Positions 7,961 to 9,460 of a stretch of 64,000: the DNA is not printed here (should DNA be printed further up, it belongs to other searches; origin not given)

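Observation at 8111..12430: Tightly coupled trio downstream of the RM gene: DnaB C-terminal-domain-only ATPase, DegV, PP2C-like/beta-propeller membrane protein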

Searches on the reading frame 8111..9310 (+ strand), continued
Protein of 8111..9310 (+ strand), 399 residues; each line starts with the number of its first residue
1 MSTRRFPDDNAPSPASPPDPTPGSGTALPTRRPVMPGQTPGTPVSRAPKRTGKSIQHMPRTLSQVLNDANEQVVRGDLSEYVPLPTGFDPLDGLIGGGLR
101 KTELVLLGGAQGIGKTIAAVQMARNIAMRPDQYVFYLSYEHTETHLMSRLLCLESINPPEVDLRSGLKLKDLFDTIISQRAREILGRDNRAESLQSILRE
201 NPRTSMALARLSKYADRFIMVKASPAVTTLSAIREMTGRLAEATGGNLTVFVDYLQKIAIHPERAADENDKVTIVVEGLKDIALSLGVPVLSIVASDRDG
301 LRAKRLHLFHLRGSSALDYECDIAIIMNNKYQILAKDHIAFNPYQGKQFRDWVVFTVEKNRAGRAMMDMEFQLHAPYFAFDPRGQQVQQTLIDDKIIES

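Call 24: search_solved_structures(query=A1, max_evalue=0.001, show_alignments=2)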
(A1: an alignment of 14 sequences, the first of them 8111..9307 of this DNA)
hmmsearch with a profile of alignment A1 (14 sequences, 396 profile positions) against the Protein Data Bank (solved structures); distinct sequences matched with E-value up to 0.001: 40.
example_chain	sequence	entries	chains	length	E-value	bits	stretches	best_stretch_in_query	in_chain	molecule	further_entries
2vye_A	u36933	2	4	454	2.3e-15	59.6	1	48-155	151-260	REPLICATIVE DNA HELICASE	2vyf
2r6a_A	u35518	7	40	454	2.5e-14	56.2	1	58-155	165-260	Replicative helicase | Replicative DNA helicase DnaB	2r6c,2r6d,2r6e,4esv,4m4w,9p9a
7t22_A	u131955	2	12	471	8.6e-09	38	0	39-155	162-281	Replicative DNA helicase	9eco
6bbm_A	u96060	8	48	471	8.6e-09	38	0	39-155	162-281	Replicative DNA helicase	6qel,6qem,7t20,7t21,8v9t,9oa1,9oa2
3bh0_A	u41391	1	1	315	2.1e-08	36.7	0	216-321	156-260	DNAB-LIKE REPLICATIVE HELICASE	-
2q6t_A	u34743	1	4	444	2.9e-08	36.2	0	207-324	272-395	DnaB replication fork helicase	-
6kza_A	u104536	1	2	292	3.4e-08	36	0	80-156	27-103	Replicative DNA helicase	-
9dls_A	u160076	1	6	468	5e-08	35.4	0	79-153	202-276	Replicative DNA helicase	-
6t66_A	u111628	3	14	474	5.2e-08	35.4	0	79-153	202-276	Replicative DNA helicase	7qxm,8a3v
4nmn_A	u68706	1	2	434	2.5e-07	33.1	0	79-155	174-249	Replicative DNA helicase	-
8zn6_F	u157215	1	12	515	2.7e-07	33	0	78-145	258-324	KaiC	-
8zn5_B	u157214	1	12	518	5.2e-07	32.1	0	78-143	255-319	KaiC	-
8jon_A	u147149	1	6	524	6.7e-07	31.7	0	77-144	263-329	Circadian clock oscillator protein KaiC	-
4a1f_A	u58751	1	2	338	9.1e-07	31.3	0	59-159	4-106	REPLICATIVE DNA HELICASE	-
8zn7_D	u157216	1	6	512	2.3e-06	29.9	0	78-144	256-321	KaiC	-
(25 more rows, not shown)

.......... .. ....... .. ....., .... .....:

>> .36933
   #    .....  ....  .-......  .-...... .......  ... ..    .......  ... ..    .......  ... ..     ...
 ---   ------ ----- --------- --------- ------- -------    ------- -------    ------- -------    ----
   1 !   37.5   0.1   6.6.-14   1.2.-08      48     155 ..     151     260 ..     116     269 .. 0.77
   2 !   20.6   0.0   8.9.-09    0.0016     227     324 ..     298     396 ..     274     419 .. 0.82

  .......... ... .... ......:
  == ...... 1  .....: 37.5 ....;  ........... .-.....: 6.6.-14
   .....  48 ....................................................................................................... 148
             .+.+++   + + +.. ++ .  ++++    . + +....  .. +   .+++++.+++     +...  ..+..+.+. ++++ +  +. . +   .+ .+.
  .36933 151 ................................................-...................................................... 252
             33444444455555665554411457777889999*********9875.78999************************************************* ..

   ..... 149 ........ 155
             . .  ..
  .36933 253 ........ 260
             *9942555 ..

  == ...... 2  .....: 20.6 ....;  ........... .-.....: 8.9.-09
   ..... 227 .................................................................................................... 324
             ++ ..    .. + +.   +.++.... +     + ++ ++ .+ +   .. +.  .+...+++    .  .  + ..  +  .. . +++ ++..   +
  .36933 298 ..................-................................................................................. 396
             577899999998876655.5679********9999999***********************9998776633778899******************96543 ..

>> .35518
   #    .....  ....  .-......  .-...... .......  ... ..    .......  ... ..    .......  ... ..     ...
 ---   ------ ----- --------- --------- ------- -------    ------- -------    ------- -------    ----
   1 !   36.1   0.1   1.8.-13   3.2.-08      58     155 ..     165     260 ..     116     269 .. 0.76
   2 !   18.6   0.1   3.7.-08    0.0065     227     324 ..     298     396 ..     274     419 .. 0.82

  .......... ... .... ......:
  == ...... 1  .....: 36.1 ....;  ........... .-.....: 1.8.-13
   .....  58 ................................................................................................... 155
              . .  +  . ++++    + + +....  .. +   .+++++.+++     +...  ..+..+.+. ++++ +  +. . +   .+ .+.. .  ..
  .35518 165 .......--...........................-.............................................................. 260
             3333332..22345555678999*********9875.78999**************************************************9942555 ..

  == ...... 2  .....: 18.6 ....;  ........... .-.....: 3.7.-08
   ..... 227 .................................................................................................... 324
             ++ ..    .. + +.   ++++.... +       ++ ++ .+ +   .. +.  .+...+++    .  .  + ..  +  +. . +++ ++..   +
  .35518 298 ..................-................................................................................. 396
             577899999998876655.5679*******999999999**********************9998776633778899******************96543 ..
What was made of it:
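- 8282..9307 (+): Near-invariant core: linker helix (about residues 61-76) plus the RecA-type domain, with Walker A (K115), E140, Walker B (D253), the R312-G313 loop and K359/R361. The PDB profile search aligns residues 48-155 and 227-324 to G. stearothermophilus DnaB 151-260 and 298-396 (call 24).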

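Call 25: search_protein_representatives(protein=window:8111-9307:+)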
Query: 399 residues. Proteins with E-value up to 0.001 (for the whole library): 16607; up to 1e-10: 852; up to 1e-30: 160. The best 150 are listed.
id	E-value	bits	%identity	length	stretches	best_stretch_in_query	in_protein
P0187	9.8e-185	630.4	71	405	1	1-399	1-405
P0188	3.2e-103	362.2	53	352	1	57-397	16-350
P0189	9.2e-103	360.7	47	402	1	14-398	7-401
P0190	3.6e-102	358.7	58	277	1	120-397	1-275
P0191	2.6e-91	323.0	47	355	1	58-388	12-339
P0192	3.4e-91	322.6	45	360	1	56-397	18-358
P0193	1.5e-89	317.2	45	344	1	57-390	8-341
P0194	4.9e-86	305.6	42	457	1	11-397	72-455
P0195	7.2e-86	305.1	48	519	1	58-398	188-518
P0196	1.5e-85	304.0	46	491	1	58-393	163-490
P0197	2.7e-83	296.6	43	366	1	50-396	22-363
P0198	5.9e-83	295.5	45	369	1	59-396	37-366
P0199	4.9e-82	292.4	74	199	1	1-211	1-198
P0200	1.0e-81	291.4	46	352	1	60-397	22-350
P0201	1.1e-81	291.3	45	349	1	55-396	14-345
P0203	5.6e-77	275.8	44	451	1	58-396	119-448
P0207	3.2e-64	233.8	39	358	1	49-394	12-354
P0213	6.0e-60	219.8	37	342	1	61-396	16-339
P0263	1.5e-46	175.7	33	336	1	58-395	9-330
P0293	7.2e-40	153.7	32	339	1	59-397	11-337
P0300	1.0e-38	149.9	34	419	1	57-387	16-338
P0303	2.6e-38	148.5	40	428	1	58-291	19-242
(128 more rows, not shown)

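Call 26: list_cluster_members(proteins=[P0188, P0189, P0191, P0192, P0194, P0195, P0207, P0213, P0263, P0293])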
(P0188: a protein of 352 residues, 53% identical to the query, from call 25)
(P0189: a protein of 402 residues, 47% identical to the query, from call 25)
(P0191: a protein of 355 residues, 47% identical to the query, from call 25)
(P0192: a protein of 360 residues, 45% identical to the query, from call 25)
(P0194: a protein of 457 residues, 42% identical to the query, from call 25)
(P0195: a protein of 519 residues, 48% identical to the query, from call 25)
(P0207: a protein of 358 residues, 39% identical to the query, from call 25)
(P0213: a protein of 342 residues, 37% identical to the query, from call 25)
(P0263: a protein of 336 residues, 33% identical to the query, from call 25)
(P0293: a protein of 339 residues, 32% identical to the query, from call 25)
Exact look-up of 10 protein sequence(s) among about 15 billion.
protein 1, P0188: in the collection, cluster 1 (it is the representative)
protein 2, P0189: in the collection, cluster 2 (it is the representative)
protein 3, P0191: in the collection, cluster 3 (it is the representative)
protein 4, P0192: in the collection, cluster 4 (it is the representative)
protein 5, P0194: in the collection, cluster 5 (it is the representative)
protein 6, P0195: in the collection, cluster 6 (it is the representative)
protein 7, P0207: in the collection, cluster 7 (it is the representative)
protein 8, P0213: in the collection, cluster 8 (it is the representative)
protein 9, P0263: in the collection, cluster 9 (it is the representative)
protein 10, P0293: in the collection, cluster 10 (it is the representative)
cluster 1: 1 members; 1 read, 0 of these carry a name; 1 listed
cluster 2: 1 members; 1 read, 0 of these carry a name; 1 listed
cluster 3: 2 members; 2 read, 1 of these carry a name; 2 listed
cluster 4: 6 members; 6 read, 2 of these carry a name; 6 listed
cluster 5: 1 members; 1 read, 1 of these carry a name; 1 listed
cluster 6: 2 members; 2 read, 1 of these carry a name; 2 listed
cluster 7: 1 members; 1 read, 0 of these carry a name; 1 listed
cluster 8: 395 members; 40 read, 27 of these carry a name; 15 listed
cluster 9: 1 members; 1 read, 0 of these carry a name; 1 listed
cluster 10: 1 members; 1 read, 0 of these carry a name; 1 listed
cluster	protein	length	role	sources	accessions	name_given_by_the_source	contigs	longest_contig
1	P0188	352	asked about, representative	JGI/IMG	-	-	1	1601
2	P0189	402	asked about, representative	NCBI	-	-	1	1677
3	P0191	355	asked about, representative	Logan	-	-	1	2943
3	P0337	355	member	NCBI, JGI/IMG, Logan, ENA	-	replicative DNA helicase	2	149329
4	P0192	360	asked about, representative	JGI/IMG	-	replicative DNA helicase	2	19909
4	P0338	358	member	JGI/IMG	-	replicative DNA helicase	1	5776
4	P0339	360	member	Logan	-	-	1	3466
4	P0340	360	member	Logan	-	-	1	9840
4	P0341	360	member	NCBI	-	-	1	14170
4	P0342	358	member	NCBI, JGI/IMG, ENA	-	-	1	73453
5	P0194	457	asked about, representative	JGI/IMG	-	replicative DNA helicase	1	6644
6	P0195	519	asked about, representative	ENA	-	-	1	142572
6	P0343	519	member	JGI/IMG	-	replicative DNA helicase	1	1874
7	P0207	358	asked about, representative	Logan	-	-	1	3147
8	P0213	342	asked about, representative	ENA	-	-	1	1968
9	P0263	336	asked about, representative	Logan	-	-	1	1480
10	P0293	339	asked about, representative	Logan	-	-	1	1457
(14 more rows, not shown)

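Call 27: search_protein_families(library=pfam, proteins=[P0195, P0196, P0203, P0194, P0188, P0213, P0300, P0303], max_evalue=0.01)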
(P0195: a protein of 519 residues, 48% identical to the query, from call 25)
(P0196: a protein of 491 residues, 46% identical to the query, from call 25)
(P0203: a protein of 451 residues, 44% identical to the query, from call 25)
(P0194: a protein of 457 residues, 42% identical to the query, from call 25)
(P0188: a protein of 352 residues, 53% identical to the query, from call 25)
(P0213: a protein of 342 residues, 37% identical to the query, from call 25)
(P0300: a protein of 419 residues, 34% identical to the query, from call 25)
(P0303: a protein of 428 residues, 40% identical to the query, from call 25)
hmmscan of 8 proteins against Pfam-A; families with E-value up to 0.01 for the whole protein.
P0195 (519 aa): 12 families
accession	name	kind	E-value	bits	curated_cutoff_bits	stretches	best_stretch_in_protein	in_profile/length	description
PF03796.21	DnaB_C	-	3.7e-27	95.8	27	1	215-498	3-253/255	DnaB-like helicase C terminal domain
PF06745.19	ATPase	-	5.6e-06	26.3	26.6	1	215-277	2-65/231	KaiC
PF00772.26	DnaB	-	8.2e-06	26.2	23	1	42-132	7-97/103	DnaB-like helicase N terminal domain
PF13481.12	AAA_25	-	0.0001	22.4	27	1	220-260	21-61/195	AAA domain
PF13191.12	AAA_16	-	0.00055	20.9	32.6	1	221-377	16-142/167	AAA ATPase domain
PF20720.3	nSTAND3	-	0.00071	19.7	27.2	1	222-278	8-60/155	Novel STAND NTPase 3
PF24883.2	NPHP3_N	-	0.0024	18.5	24.8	0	230-271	21-62/164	Nephrocystin 3, N-terminal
PF02702.23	KdpD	-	0.0042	17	26.1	1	234-338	7-107/210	Osmosensitive K+ channel His kinase sensor domain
PF13173.12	AAA_14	-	0.0054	17.2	27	0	232-275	3-44/129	AAA domain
PF25528.1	DUF7917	-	0.0056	17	27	0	230-265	13-48/68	Domain of unknown function (DUF7917)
PF02875.26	Mur_ligase_C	-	0.0069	17.6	28.4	0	126-239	19-126/127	Mur ligase, glutamate ligase domain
PF04851.21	ResIII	-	0.0084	16.5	22.5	0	229-267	21-60/164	Type III restriction enzyme, res subunit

P0196 (491 aa): 5 families
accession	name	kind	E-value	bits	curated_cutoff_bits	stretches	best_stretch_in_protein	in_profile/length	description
PF03796.21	DnaB_C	-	1.3e-23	84.1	27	1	189-470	2-248/255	DnaB-like helicase C terminal domain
PF00772.26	DnaB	-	1.3e-14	54.5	23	1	16-113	6-102/103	DnaB-like helicase N terminal domain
PF06745.19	ATPase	-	2.8e-09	37.1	26.6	1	189-259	1-71/231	KaiC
PF13481.12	AAA_25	-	9.8e-08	32.3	27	1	196-388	22-186/195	AAA domain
PF20307.4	divDNAB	-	0.0047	16.1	26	1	183-234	51-104/356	Divergent DnaB-like ATPase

P0203 (451 aa): 6 families
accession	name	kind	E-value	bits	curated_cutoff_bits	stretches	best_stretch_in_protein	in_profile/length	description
PF03796.21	DnaB_C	-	2e-20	73.7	27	1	145-423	2-246/255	DnaB-like helicase C terminal domain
PF06745.19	ATPase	-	1.8e-09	37.8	26.6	1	147-214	3-70/231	KaiC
PF13481.12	AAA_25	-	1e-08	35.5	27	1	153-219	23-98/195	AAA domain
PF13191.12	AAA_16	-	1.6e-05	25.9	32.6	1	152-313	12-146/167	AAA ATPase domain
PF13173.12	AAA_14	-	0.00033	21.1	27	1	164-283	3-103/129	AAA domain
PF00154.27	RecA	-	0.0099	15.8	27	0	142-201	30-89/262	recA bacterial DNA recombination protein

P0194 (457 aa): 10 families
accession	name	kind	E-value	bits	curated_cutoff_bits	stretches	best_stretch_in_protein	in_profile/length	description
PF03796.21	DnaB_C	-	3e-22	79.7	27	1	149-433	2-250/255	DnaB-like helicase C terminal domain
PF13481.12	AAA_25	-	4.3e-11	43.2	27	1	154-341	20-177/195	AAA domain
PF06745.19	ATPase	-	7.1e-09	35.8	26.6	1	151-225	3-77/231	KaiC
PF13191.12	AAA_16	-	6e-06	27.3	32.6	1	164-316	19-143/167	AAA ATPase domain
PF13173.12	AAA_14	-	6.8e-05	23.3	27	1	168-216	3-49/129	AAA domain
PF00154.27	RecA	-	0.0012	18.8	27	1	147-227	31-113/262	recA bacterial DNA recombination protein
PF07088.17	GvpD_P-loop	-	0.0024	18.2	24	1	165-225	8-66/189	GvpD gas vesicle protein, P-loop domain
PF24883.2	NPHP3_N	-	0.0025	18.5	24.8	1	168-209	23-63/164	Nephrocystin 3, N-terminal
PF05729.18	NACHT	-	0.0058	16.9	26.7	0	170-221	3-63/167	NACHT domain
PF00004.35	AAA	-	0.0061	17.4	21.2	0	171-191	2-22/131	ATPase family associated with various cellular activities (AAA)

P0188 (352 aa): 6 families
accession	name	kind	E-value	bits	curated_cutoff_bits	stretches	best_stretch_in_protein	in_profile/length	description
PF03796.21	DnaB_C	-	5.9e-24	85.3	27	1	43-328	2-250/255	DnaB-like helicase C terminal domain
PF13481.12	AAA_25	-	3.2e-12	46.9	27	1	47-246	19-187/195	AAA domain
PF06745.19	ATPase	-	2e-09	37.6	26.6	1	44-108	2-66/231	KaiC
PF10236.15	DAP3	-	0.0014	18.3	23.1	0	165-212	121-168/311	Mitochondrial ribosomal death-associated protein 3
PF13472.12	Lipase_GDSL_2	-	0.0015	19.5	32.9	1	180-255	83-160/178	GDSL-like Lipase/Acylhydrolase family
PF20307.4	divDNAB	-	0.0036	16.5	26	0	43-89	57-105/356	Divergent DnaB-like ATPase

P0213 (342 aa): 4 families
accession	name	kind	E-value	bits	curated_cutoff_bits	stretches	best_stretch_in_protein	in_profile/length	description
PF03796.21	DnaB_C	-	1.5e-19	70.9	27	2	38-114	1-76/255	DnaB-like helicase C terminal domain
PF13481.12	AAA_25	-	4.9e-13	49.6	27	1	39-236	15-187/195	AAA domain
PF06745.19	ATPase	-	5.7e-05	23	26.6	1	39-106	1-68/231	KaiC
PF13191.12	AAA_16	-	0.00024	22.1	32.6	1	50-200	16-142/167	AAA ATPase domain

P0300 (419 aa): 5 families
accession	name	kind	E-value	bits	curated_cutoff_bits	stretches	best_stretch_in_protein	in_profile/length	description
PF03796.21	DnaB_C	-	9e-20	71.6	27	2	187-317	110-240/255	DnaB-like helicase C terminal domain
PF06745.19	ATPase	-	3.8e-05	23.6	26.6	1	46-108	4-66/231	KaiC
PF25201.1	nSTAND6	-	0.0038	17.7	27.7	1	61-145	18-103/148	Novel STAND NTPase 6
PF13481.12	AAA_25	-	0.0057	16.7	27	0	56-92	28-64/195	AAA domain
PF20307.4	divDNAB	-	0.0094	15.1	26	0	189-253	182-243/356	Divergent DnaB-like ATPase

P0303 (428 aa): 3 families
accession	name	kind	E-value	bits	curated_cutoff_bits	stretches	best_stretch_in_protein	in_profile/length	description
PF03796.21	DnaB_C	-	1.6e-13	51.1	27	1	46-234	3-165/255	DnaB-like helicase C terminal domain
PF13481.12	AAA_25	-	1.5e-08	34.9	27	1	49-242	19-185/195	AAA domain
PF06745.19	ATPase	-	7.6e-07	29.2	26.6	1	50-125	6-80/231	KaiC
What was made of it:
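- Some relatives (P0195, P0196) still carry PF00772 (call 27). Relatives with a true DnaB N-terminal domain exist (call 27).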
